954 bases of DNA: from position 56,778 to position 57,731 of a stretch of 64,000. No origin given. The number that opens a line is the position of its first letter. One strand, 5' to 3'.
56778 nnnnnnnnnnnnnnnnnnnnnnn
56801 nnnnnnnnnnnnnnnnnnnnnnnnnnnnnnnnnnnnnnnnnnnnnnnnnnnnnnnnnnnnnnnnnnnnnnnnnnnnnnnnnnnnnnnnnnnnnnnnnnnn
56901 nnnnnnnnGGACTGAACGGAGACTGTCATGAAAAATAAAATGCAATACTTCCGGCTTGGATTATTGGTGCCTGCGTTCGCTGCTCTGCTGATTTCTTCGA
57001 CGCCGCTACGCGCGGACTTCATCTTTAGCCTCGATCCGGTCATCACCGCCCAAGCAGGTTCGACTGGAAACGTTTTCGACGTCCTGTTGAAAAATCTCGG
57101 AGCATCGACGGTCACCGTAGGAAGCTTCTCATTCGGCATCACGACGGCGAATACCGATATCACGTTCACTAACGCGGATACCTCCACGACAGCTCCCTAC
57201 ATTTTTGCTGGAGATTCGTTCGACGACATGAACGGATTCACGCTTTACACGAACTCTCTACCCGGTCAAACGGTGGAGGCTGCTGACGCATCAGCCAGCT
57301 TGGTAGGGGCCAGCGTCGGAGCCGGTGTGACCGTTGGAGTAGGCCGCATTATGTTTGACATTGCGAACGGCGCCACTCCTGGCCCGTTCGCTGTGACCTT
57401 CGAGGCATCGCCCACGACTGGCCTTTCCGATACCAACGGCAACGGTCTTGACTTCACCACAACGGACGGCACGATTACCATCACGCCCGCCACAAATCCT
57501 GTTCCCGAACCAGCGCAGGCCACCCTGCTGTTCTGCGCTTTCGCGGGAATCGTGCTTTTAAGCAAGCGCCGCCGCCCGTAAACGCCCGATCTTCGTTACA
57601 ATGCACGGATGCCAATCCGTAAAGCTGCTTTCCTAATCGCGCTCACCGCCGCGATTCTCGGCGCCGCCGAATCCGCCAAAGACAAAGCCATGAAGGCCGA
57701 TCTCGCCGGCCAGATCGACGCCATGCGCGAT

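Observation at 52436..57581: Possible non-cellulosomal cohesin-dockerin pair: giant dockerin-tailed surface protein followed by a cohesin-like PEP-CTERM anchor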

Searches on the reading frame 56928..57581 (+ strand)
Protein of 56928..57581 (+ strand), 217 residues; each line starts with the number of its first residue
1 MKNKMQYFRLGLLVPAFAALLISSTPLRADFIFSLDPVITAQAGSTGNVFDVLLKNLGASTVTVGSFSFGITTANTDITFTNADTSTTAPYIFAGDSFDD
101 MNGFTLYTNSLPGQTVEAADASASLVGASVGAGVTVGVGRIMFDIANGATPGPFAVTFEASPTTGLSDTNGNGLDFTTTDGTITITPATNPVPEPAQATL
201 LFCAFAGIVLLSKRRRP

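Call 3: search_protein_families(library=pfam, proteins=[window:56928-57581:+], max_evalue=1)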
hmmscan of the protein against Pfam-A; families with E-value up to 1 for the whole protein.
window:56928-57581:+ (217 aa): 1 family
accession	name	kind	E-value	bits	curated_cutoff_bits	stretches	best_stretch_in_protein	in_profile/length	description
PF07589.16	PEP-CTERM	-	0.53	10.9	20.7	1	191-215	1-24/24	PEP-CTERM motif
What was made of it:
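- On PEP-CTERM / exosortase substrate (PF07589, TIGR02595): This protein: 10.9 bits against a cut-off of 20.7 (call 3).
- This protein's own PEP-CTERM score is below Pfam's cut-off (10.9 against 20.7 bits; call 3).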

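Call 4: search_protein_families(library=ncbifam, proteins=[window:56928-57581:+], max_evalue=1)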
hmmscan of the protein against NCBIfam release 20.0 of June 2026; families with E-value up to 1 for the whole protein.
window:56928-57581:+ (217 aa): 3 families
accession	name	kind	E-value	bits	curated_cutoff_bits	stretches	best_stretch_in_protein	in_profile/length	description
NF041927.1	Xrt_dep_XDP1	equivalog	0.006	16.6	125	1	177-215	209-242/242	exosortase-dependent surface protein XDP1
NF033947.0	PEP-cistern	hypoth_equivalog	0.012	15.3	60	1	25-214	27-195/195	cistern family PEP-CTERM protein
NF038119.1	PEP_CTERM_MHFG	equivalog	0.3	11.3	100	1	176-215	220-259/260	MHFG family PEP-CTERM protein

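Call 5: find_homologous_proteins(query=window:56928-57581:+, max_evalue=0.001)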
Query window:56928-57581:+ (217 aa): 53 proteins with E <= 0.001 among 1784 candidates.
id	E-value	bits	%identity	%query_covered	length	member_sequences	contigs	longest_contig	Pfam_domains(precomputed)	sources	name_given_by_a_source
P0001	1.1e-131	455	100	100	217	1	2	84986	-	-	-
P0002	1.3e-93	330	72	100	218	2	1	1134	-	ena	-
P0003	7.0e-89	315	74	98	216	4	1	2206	-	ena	-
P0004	8.8e-86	305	72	98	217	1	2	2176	-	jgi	jgi:hypothetical protein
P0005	6.3e-75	269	67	100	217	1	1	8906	-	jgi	jgi:hypothetical protein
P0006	4.4e-72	260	63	99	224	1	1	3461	-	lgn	-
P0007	7.0e-72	259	60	100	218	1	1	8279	-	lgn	-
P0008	1.9e-71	258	60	100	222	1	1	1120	-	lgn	-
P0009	5.7e-71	256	62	100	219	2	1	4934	PF07589.17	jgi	jgi:hypothetical protein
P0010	7.2e-71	256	62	99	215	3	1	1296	-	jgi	-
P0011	7.7e-71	256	63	100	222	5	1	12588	-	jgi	jgi:hypothetical protein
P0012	6.0e-69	250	65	87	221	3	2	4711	-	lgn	-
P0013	8.9e-69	249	60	100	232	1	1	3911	-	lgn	-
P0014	1.3e-68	249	65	86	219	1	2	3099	-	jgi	jgi:hypothetical protein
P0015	3.0e-68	247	61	90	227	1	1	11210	-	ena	-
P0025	6.0e-58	214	59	83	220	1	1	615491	-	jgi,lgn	jgi:hypothetical protein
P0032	2.3e-34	137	48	90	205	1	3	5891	PF07589.17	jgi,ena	-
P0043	1.4e-24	105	40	85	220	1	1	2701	PF07589.17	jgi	jgi:hypothetical protein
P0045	1.3e-22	98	40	85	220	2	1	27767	PF07589.17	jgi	jgi:hypothetical protein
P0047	2.2e-21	94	40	98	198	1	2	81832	-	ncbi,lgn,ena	ncbi:MAG: hypothetical protein WBW33_34365 [Bryobacteraceae bacterium]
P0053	1.1e-11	63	36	90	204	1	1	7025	-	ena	-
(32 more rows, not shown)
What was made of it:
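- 56928..57581 (+): 217-aa cohesin-fold PEP-CTERM protein (proposed anchor). 53 close homologues (call 5).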

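Call 6: search_solved_structures(query=window:56928-57581:+, max_evalue=10, show_alignments=2)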
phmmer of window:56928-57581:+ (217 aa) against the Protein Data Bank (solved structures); distinct sequences matched with E-value up to 10: 3.
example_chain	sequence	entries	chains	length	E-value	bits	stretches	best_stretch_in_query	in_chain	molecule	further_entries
6m3n_A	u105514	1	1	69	0.095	15.6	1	73-125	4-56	anti-CRIPSR AcrIF7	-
7jzx_J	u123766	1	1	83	0.15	15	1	73-125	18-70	AcrF7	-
9mkn_O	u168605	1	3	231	2.1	11.2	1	76-130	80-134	3301 Fab Heavy Chain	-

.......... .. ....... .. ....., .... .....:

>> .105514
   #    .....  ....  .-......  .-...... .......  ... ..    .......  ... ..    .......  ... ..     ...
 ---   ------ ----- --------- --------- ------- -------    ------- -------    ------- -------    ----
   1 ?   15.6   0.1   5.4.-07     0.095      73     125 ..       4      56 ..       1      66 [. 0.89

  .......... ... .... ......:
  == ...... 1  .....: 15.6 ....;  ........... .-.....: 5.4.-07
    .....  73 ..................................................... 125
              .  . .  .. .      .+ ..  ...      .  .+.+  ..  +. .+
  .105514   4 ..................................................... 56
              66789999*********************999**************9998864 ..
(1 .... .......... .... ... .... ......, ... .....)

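Call 9: search_solved_structures(query=A1, max_evalue=10, show_alignments=2)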
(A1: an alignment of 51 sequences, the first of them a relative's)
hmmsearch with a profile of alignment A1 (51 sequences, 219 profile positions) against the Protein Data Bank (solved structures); distinct sequences matched with E-value up to 10: 4.
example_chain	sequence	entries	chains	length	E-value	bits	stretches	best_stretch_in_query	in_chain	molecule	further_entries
6v39_V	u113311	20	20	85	0.42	12.9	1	100-145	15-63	50S ribosomal protein L27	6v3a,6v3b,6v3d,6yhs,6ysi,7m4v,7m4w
3f65_A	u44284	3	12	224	0.42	12.9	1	88-115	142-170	Chaperone protein faeE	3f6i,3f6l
3gew_B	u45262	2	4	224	0.43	12.9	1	88-115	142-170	Chaperone protein faeE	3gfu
5aoz_A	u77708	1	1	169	1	11.6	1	23-67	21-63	PUTATIVE CELLULOSOMAL SCAFFOLDIN PROTEIN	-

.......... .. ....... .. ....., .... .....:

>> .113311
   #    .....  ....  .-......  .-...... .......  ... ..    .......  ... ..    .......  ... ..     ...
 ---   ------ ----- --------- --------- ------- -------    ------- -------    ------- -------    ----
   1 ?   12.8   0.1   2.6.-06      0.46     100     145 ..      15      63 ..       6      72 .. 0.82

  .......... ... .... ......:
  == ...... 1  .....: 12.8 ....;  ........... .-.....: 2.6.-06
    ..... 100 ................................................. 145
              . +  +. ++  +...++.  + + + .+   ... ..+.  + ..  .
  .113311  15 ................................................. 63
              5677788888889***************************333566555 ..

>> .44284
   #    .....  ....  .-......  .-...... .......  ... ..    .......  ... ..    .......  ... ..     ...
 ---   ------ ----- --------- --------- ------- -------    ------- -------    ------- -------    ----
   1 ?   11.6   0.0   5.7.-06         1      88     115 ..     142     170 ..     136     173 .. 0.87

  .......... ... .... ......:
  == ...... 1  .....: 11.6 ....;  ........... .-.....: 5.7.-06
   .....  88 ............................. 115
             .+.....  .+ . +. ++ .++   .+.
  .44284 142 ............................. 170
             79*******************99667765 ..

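Call 12: find_encoding_contigs(protein=P0025, flank=10000, max_places=3)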
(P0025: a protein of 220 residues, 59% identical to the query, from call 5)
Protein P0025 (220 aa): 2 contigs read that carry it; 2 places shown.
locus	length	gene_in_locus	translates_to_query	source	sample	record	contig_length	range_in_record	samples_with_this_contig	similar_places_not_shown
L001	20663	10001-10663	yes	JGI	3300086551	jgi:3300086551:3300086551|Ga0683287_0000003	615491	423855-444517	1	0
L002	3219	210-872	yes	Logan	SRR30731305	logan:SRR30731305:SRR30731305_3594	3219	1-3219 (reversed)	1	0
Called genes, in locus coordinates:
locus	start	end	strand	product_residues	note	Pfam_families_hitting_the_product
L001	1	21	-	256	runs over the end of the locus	-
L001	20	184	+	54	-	-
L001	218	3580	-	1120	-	PF26549:Tricorn_N, PF26550:Tricorn_2nd, PF07676:PD40, PF26549:Tricorn_N, PF26550:Tricorn_2nd (weak), PF07676:PD40 (weak), PF01979:Amidohydro_1, PF07969:Amidohydro_3, +4 more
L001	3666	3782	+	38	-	-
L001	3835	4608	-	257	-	PF00515:TPR_1 (faint), PF07719:TPR_2 (faint), PF13181:TPR_8 (faint), PF13414:TPR_11 (faint), PF13424:TPR_12 (faint), PF13428:TPR_14 (faint), PF13431:TPR_17 (faint), PF14559:TPR_19 (weak), +3 more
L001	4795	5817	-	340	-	PF00486:Trans_reg_C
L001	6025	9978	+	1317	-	PF01483:P_proprotein (faint), PF16640:Big_3_5, PF00404:Dockerin_1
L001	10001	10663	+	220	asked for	-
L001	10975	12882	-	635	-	PF00270:DEAD, PF00271:Helicase_C, PF16124:RecQ_Zn_bind, PF00570:HRDC, PF14493:HTH_40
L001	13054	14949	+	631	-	PF24389:ORC-CDC6-like (faint), PF00005:ABC_tran, PF00006:ATP-synt_ab (faint), PF02463:SMC_N (faint), PF05729:NACHT (faint), PF12848:ABC_tran_Xtn (weak), PF00005:ABC_tran, PF16326:ABC_tran_CTD, +12 more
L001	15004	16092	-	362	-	PF04055:Radical_SAM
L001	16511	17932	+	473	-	PF01964:ThiC_Rad_SAM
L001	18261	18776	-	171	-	PF01797:Y1_Tnp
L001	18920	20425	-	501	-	PF17767:NAPRTase_N, PF04095:NAPRTase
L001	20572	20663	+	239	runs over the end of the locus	PF13489:Methyltransf_23, PF24675:NpmA, PF01135:PCMT (weak), PF01209:Ubie_methyltran, PF13847:Methyltransf_31, PF08241:Methyltransf_11, PF08242:Methyltransf_12, PF13649:Methyltransf_25, +3 more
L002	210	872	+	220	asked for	-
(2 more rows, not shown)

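Call 13: find_encoding_contigs(protein=P0047, flank=10000, max_places=3)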
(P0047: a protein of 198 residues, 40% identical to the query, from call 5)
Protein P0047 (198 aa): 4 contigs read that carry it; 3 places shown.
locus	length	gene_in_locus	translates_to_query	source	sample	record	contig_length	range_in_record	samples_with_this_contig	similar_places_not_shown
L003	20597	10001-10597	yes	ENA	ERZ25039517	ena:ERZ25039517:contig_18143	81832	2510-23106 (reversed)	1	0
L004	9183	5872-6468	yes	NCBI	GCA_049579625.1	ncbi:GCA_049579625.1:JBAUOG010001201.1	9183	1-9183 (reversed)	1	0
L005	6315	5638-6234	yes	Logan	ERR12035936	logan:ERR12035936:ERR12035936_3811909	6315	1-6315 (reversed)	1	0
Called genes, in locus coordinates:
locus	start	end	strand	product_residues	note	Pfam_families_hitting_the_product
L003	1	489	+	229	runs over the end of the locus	PF03773:ArsP_1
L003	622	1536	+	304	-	PF14257:DUF4349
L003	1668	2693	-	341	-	PF01208:URO-D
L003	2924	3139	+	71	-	-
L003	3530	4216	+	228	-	-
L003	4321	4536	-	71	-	-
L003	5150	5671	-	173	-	PF07484:Collar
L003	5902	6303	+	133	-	-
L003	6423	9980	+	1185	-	PF01483:P_proprotein (faint), PF16640:Big_3_5, PF00404:Dockerin_1 (weak)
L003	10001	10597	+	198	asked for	-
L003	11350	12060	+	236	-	PF01797:Y1_Tnp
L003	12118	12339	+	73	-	-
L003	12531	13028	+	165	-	-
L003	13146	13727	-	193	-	PF07719:TPR_2 (faint), PF13424:TPR_12 (weak), PF13432:TPR_16, PF14559:TPR_19, PF13432:TPR_16, PF13424:TPR_12 (weak), PF13432:TPR_16 (weak), PF14559:TPR_19, +11 more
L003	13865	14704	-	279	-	-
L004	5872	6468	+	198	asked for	-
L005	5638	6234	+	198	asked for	-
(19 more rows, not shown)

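Call 17: predict_structure(alignment_id=A1)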
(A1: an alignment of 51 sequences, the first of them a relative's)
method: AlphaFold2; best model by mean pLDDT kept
length: 217 residues; sequences in the alignment: 51
mean_pLDDT: 89.5   pTM: 0.76
mean pLDDT of the five models: 89.5, 89.3, 88.1, 88.0, 87.8
residues with pLDDT >= 90: 155; 70-90: 39; 50-70: 22; < 50: 1
segments of 3 or more residues with pLDDT < 50: none
pLDDT, mean of each block of 10 residues (from residue 1): 60 68 69 94 97 96 97 97 93 96 88 92 97 97 97 98 97 97 95 74 88 79
secondary structure, 60 per line:
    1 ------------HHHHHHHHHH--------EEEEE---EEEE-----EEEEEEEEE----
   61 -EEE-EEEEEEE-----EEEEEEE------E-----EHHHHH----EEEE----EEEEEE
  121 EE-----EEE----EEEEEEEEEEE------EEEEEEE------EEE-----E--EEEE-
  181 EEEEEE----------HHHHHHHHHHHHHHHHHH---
elements in order: H13-22 E31-35 E39-42 E48-56 E62-64 E66-72 E78-84 H98-102 E107-110 E115-122 E128-130 E135-145 E152-158 E165-167 E176-179 E181-186 H197-214
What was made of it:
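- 56928..57014 (+): Signal peptide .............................. The model has a helix at 13-22 with low pLDDT (call 17).
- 57015..57488 (+): Cohesin-fold beta-sandwich domain (aa 30-187). AF2 block-mean pLDDT 88-98 over this range (call 17).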

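Call 19: fold_search(model_id=the predicted structure, library=pdb)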
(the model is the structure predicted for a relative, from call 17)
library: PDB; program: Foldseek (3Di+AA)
matches with E <= 10: 1846; with E <= 0.001: 107
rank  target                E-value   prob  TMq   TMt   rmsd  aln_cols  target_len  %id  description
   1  6kgf_C                3.8e-10  1.00  0.56  0.80   3.2       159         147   16  Crystal structure of CaDoc0917(R16D)-CaCohA2 complex at pH 8.2 (released 2020-07-08)
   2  6kgf_A                8.2e-10  1.00  0.53  0.77   3.6       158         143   16  Crystal structure of CaDoc0917(R16D)-CaCohA2 complex at pH 8.2 (released 2020-07-08)
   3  6kge_A                1.3e-09  1.00  0.55  0.81   3.3       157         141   17  Crystal structure of CaDoc0917(R16D)-CaCohA2 complex at pH 5.5 (released 2020-07-08)
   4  6kgc_A                1.5e-09  1.00  0.57  0.82   3.1       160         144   16  Crystal structure of CaDoc0917(R49D)-CaCohA2 complex at pH 5.4 (released 2020-07-08)
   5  4dh2_C                3.2e-09  1.00  0.52  0.70   3.7       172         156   12  Crystal structure of Coh-OlpC(Cthe_0452)-Doc435(Cthe_0435) complex: A novel type I Cohesin-Dockerin complex from Clost (released 2012-11-28)
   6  6kgd_A                3.9e-09  1.00  0.55  0.80   3.3       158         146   16  Crystal structure of CaDoc0917(R49D)-CaCohA2 complex at pH 8.0 (released 2020-07-08)
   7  5n5p_A                5.4e-09  1.00  0.51  0.76   4.0       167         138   20  Crystal structure of Ruminococcus flavefaciens' type III complex containing the fifth cohesin from scaffoldin B and th (released 2018-02-28)
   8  4ums                  1.4e-08  1.00  0.52  0.71   4.3       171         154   13  The crystal structure of the seventh ScaB type I cohesin from Pseudobacteroides cellulosolvens (released 2015-05-06)
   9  5n5p_C                2.0e-08  1.00  0.50  0.75   4.0       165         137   19  Crystal structure of Ruminococcus flavefaciens' type III complex containing the fifth cohesin from scaffoldin B and th (released 2018-02-28)
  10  4dh2_A                3.1e-08  1.00  0.52  0.69   3.7       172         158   12  Crystal structure of Coh-OlpC(Cthe_0452)-Doc435(Cthe_0435) complex: A novel type I Cohesin-Dockerin complex from Clost (released 2012-11-28)
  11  2vn5_A                4.0e-08  1.00  0.51  0.73   3.6       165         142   14  The Clostridium cellulolyticum dockerin displays a dual binding mode for its cohesin partner (released 2008-05-20)
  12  3ul4_A                4.2e-08  1.00  0.52  0.75   3.8       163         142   15  Crystal structure of Coh-OlpA(Cthe_3080)-Doc918(Cthe_0918) complex: A novel type I Cohesin-Dockerin complex from Clost (released 2012-11-28)
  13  6kg8_MODEL_1_A        4.5e-08  1.00  0.54  0.72   3.8       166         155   18  Solution structure of CaCohA2 from Clostridium acetobutylicum (released 2020-07-08)
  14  2vn5_C                5.8e-08  1.00  0.54  0.76   3.6       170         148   14  The Clostridium cellulolyticum dockerin displays a dual binding mode for its cohesin partner (released 2008-05-20)
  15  5lxv_C                5.8e-08  1.00  0.47  0.57   5.9       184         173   15  Crystal structure of Ruminococcus flavefaciens scaffoldin C cohesin in complex with a dockerin from an uncharacterized (released 2016-10-19)
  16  1aoh_A                8.1e-08  1.00  0.54  0.78   3.7       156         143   13  SINGLE COHESIN DOMAIN FROM THE SCAFFOLDING PROTEIN CIPA OF THE CLOSTRIDIUM THERMOCELLUM CELLULOSOME (released 1998-07-08)
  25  1aoh_B                4.1e-07  1.00  0.52  0.73   3.6       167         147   12  SINGLE COHESIN DOMAIN FROM THE SCAFFOLDING PROTEIN CIPA OF THE CLOSTRIDIUM THERMOCELLUM CELLULOSOME (released 1998-07-08)
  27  5aoz                  4.8e-07  1.00  0.49  0.71   4.2       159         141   14  High resolution SeMet structure of the third cohesin from Ruminococcus flavefaciens scaffoldin protein, ScaB (released 2016-09-28)
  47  2zf9_A                6.1e-06  1.00  0.44  0.51   6.4       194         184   12  Crystal structure of a type III cohesin module from the cellulosomal ScaE cell-surface anchoring scaffoldin of Ruminoc (released 2008-12-30)
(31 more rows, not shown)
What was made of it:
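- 57015..57488 (+): The top 50 Foldseek PDB hits are all cohesins, E 3.8e-10, TM normalised to target 0.70-0.82 (call 19).
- On Cohesin (Pfam PF00963): E 3.8e-10, TM normalised to target 0.70-0.82 for type I, 107 hits at E<=1e-3 (calls 17, 19).
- Closest known: Ruminococcus flavefaciens ScaE, a sortase-anchored single-cohesin anchoring scaffoldin. Same: The ScaE cohesin 2zf9 is among the fold matches (call 19).
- Closest known: Clostridium thermocellum SLH-anchored single-cohesin proteins OlpA and OlpC. Same: Among the best fold matches (E 3e-9 to 4e-8, call 19).
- Closest known: Non-cellulosomal cohesin/dockerin modules. Same: Both structures are among the fold matches (call 19).
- The small protein models confidently (pLDDT 89.5), and its 50 best PDB fold matches are all cohesins, including single-cohesin anchoring proteins OlpC and OlpA and the non-cellulosomal A. 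fulgidus cohesin (calls 17, 19).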

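Call 30: search_protein_representatives(alignment_id=A1)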
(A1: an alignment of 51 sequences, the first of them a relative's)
Query: 51 sequences, 219 profile positions. Proteins with E-value up to 0.001 (for the whole library): 2617; up to 1e-10: 1119; up to 1e-30: 444. The best 150 are listed.
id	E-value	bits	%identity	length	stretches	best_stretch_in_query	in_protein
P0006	1.9e-91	321.3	-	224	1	1-215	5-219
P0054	1.4e-67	243.3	-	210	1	8-216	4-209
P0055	3.5e-67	242.0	-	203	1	17-215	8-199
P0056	9.7e-67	240.6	-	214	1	6-206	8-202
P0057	1.4e-66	240.1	-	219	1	2-216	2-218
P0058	5.0e-66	238.2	-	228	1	10-216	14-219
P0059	8.3e-65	234.3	-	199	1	11-214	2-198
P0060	8.8e-65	234.2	-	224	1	8-216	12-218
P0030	1.8e-64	233.2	-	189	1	27-215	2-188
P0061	2.1e-64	232.9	-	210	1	7-212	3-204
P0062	2.3e-64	232.8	-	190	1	32-214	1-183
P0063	4.6e-64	231.8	-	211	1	9-214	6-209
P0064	1.4e-63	230.2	-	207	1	15-213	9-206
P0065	2.0e-63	229.8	-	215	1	9-216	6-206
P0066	4.5e-63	228.6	-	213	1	9-214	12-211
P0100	7.8e-59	214.7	-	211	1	8-214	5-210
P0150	1.2e-53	197.7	-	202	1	11-215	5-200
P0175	7.1e-52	192.0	-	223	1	14-216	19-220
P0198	1.6e-50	187.6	-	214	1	7-208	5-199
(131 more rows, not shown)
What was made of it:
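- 56928..57581 (+): In the library of 50%-identity cluster representatives, 444 score E<=1e-30 and 1119 score E<=1e-10 (call 30).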

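Call 31: search_protein_families(library=pfam, alignment_id=A1, max_evalue=1)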
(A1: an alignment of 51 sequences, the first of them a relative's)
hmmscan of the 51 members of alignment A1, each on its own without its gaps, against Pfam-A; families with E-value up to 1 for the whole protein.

A. member 1, P0001 (217 aa): 1 family
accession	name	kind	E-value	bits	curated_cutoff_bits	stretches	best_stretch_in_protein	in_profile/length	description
PF07589.16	PEP-CTERM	-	0.53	10.9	20.7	1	191-215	1-24/24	PEP-CTERM motif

B. families by the number of members that match (of 51 scanned): 19 families
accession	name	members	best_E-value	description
PF07589.16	PEP-CTERM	40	5.2e-08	PEP-CTERM motif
PF14016.12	DUF4232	9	0.00064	Domain of unknown function (DUF4232)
PF11611.13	DUF4352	6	0.0014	Domain of unknown function (DUF4352)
PF21314.2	TM_ErbB1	5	0.0078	Epidermal growth factor receptor transmembrane-juxtamembrane segment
PF10011.15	DUF2254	2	0.036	Predicted membrane protein (DUF2254)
PF00932.25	LTD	2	0.079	Lamin Tail Domain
PF18205.6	VPDSG-CTERM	1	0.0091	VPDSG-CTERM motif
PF05387.16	Chorion_3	1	0.011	Chorion family 3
PF05987.18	DUF898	1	0.028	Bacterial protein of unknown function (DUF898)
PF19403.5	SpaA_2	1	0.056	Prealbumin-like fold domain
PF01262.27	AlaDh_PNT_C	1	0.071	Alanine dehydrogenase/PNT, C-terminal domain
PF13903.11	Claudin_2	1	0.083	PMP-22/EMP/MP20/Claudin tight junction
PF03244.19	PSI_PsaH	1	0.12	Photosystem I reaction centre subunit VI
PF04972.22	BON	1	0.17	BON domain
PF25455.1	Beta-barrel_CAF17_C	1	0.18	CAF17, C-terminal beta-barrel domain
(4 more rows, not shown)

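Call 32: find_related_loci(query=A2, collection=genome_contigs, flank=8000)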
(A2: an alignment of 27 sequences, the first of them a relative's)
Query A2 (217 aa) in genome_contigs; peptide patterns used: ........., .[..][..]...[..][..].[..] (x = any residue, [..] = any of these).
85 stretches matched a pattern; 8 encode a relative of the query (tblastn E <= 1e-3); 8 distinct loci.
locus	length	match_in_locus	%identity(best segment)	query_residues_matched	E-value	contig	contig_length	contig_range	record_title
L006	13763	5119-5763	62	1-215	1e-73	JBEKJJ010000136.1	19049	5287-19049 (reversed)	MAG: Bryobacteraceae bacterium isolate SPRUCE 320 SPRUCE_320_136, whole genome shotgun sequence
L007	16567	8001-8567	65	28-215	1e-70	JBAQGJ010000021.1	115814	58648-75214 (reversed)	MAG: Candidatus Acidiferrales bacterium isolate MFD09291_ilm_asm_bin33 k127_72385, whole genome shotgun sequence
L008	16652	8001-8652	65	1-217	1e-64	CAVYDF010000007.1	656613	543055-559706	MAG: uncultured Acidobacteriota bacterium isolate MFD01138.bin.2.8 genome assembly, contig: contig_32419, whole genome s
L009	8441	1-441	59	69-216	4e-37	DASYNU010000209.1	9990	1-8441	MAG TPA_asm: Bryobacteraceae bacterium isolate SMAG_U4411 k141_3677367, whole genome shotgun sequence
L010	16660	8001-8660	40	1-217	6e-36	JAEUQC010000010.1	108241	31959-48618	MAG: Bryobacterales bacterium isolate new MAG-241 k141_1227212, whole genome shotgun sequence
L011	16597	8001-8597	42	9-216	1e-28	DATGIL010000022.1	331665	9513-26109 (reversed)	MAG TPA_asm: Bryobacteraceae bacterium isolate SMAG_U9806 k141_324915, whole genome shotgun sequence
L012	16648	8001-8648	35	1-216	1e-26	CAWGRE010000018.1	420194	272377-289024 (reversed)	MAG: uncultured Acidobacteriota bacterium isolate MFD06714.bin.1.68 genome assembly, contig: contig_8786, whole genome s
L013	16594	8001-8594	38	1-196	3e-26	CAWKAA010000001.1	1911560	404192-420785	MAG: Terriglobia bacterium isolate MFD03346.bin.2.6 genome assembly, contig: contig_1120, whole genome shotgun sequence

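Call 34: find_related_loci(query=A2, collection=metagenome_contigs, flank=6000)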
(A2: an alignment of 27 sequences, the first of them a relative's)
Query A2 (217 aa) in metagenome_contigs; peptide patterns used: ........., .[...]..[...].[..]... (x = any residue, [..] = any of these).
172 stretches matched a pattern; 18 encode a relative of the query (tblastn E <= 1e-3); 18 distinct loci.
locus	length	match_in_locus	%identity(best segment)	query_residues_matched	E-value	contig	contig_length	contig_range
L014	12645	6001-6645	62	1-215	1e-73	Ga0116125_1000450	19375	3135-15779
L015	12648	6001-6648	60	1-214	7e-68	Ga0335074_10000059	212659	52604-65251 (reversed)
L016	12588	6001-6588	58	28-215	1e-61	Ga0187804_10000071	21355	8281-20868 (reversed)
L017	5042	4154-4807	60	1-216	1e-61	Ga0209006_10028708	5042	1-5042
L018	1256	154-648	61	26-196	4e-54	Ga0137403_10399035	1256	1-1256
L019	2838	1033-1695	54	2-216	2e-51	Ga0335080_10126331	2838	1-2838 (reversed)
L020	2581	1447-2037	47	4-206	3e-41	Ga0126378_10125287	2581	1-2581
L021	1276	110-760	47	1-216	5e-41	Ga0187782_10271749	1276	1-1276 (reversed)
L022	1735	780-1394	42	3-214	2e-35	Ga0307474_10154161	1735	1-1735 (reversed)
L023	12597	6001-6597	42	9-216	9e-29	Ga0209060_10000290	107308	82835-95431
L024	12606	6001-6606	37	1-204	4e-28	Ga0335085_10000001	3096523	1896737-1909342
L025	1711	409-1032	40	4-216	3e-28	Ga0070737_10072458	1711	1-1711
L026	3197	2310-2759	51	28-185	6e-28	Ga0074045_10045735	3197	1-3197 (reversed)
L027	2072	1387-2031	35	2-215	6e-26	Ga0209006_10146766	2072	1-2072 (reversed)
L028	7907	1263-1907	34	1-217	1e-22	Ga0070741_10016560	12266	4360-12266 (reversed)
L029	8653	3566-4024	42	44-178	2e-22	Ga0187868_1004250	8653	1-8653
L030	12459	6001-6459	42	44-178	2e-22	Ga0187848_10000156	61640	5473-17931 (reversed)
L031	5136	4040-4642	37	1-204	8e-22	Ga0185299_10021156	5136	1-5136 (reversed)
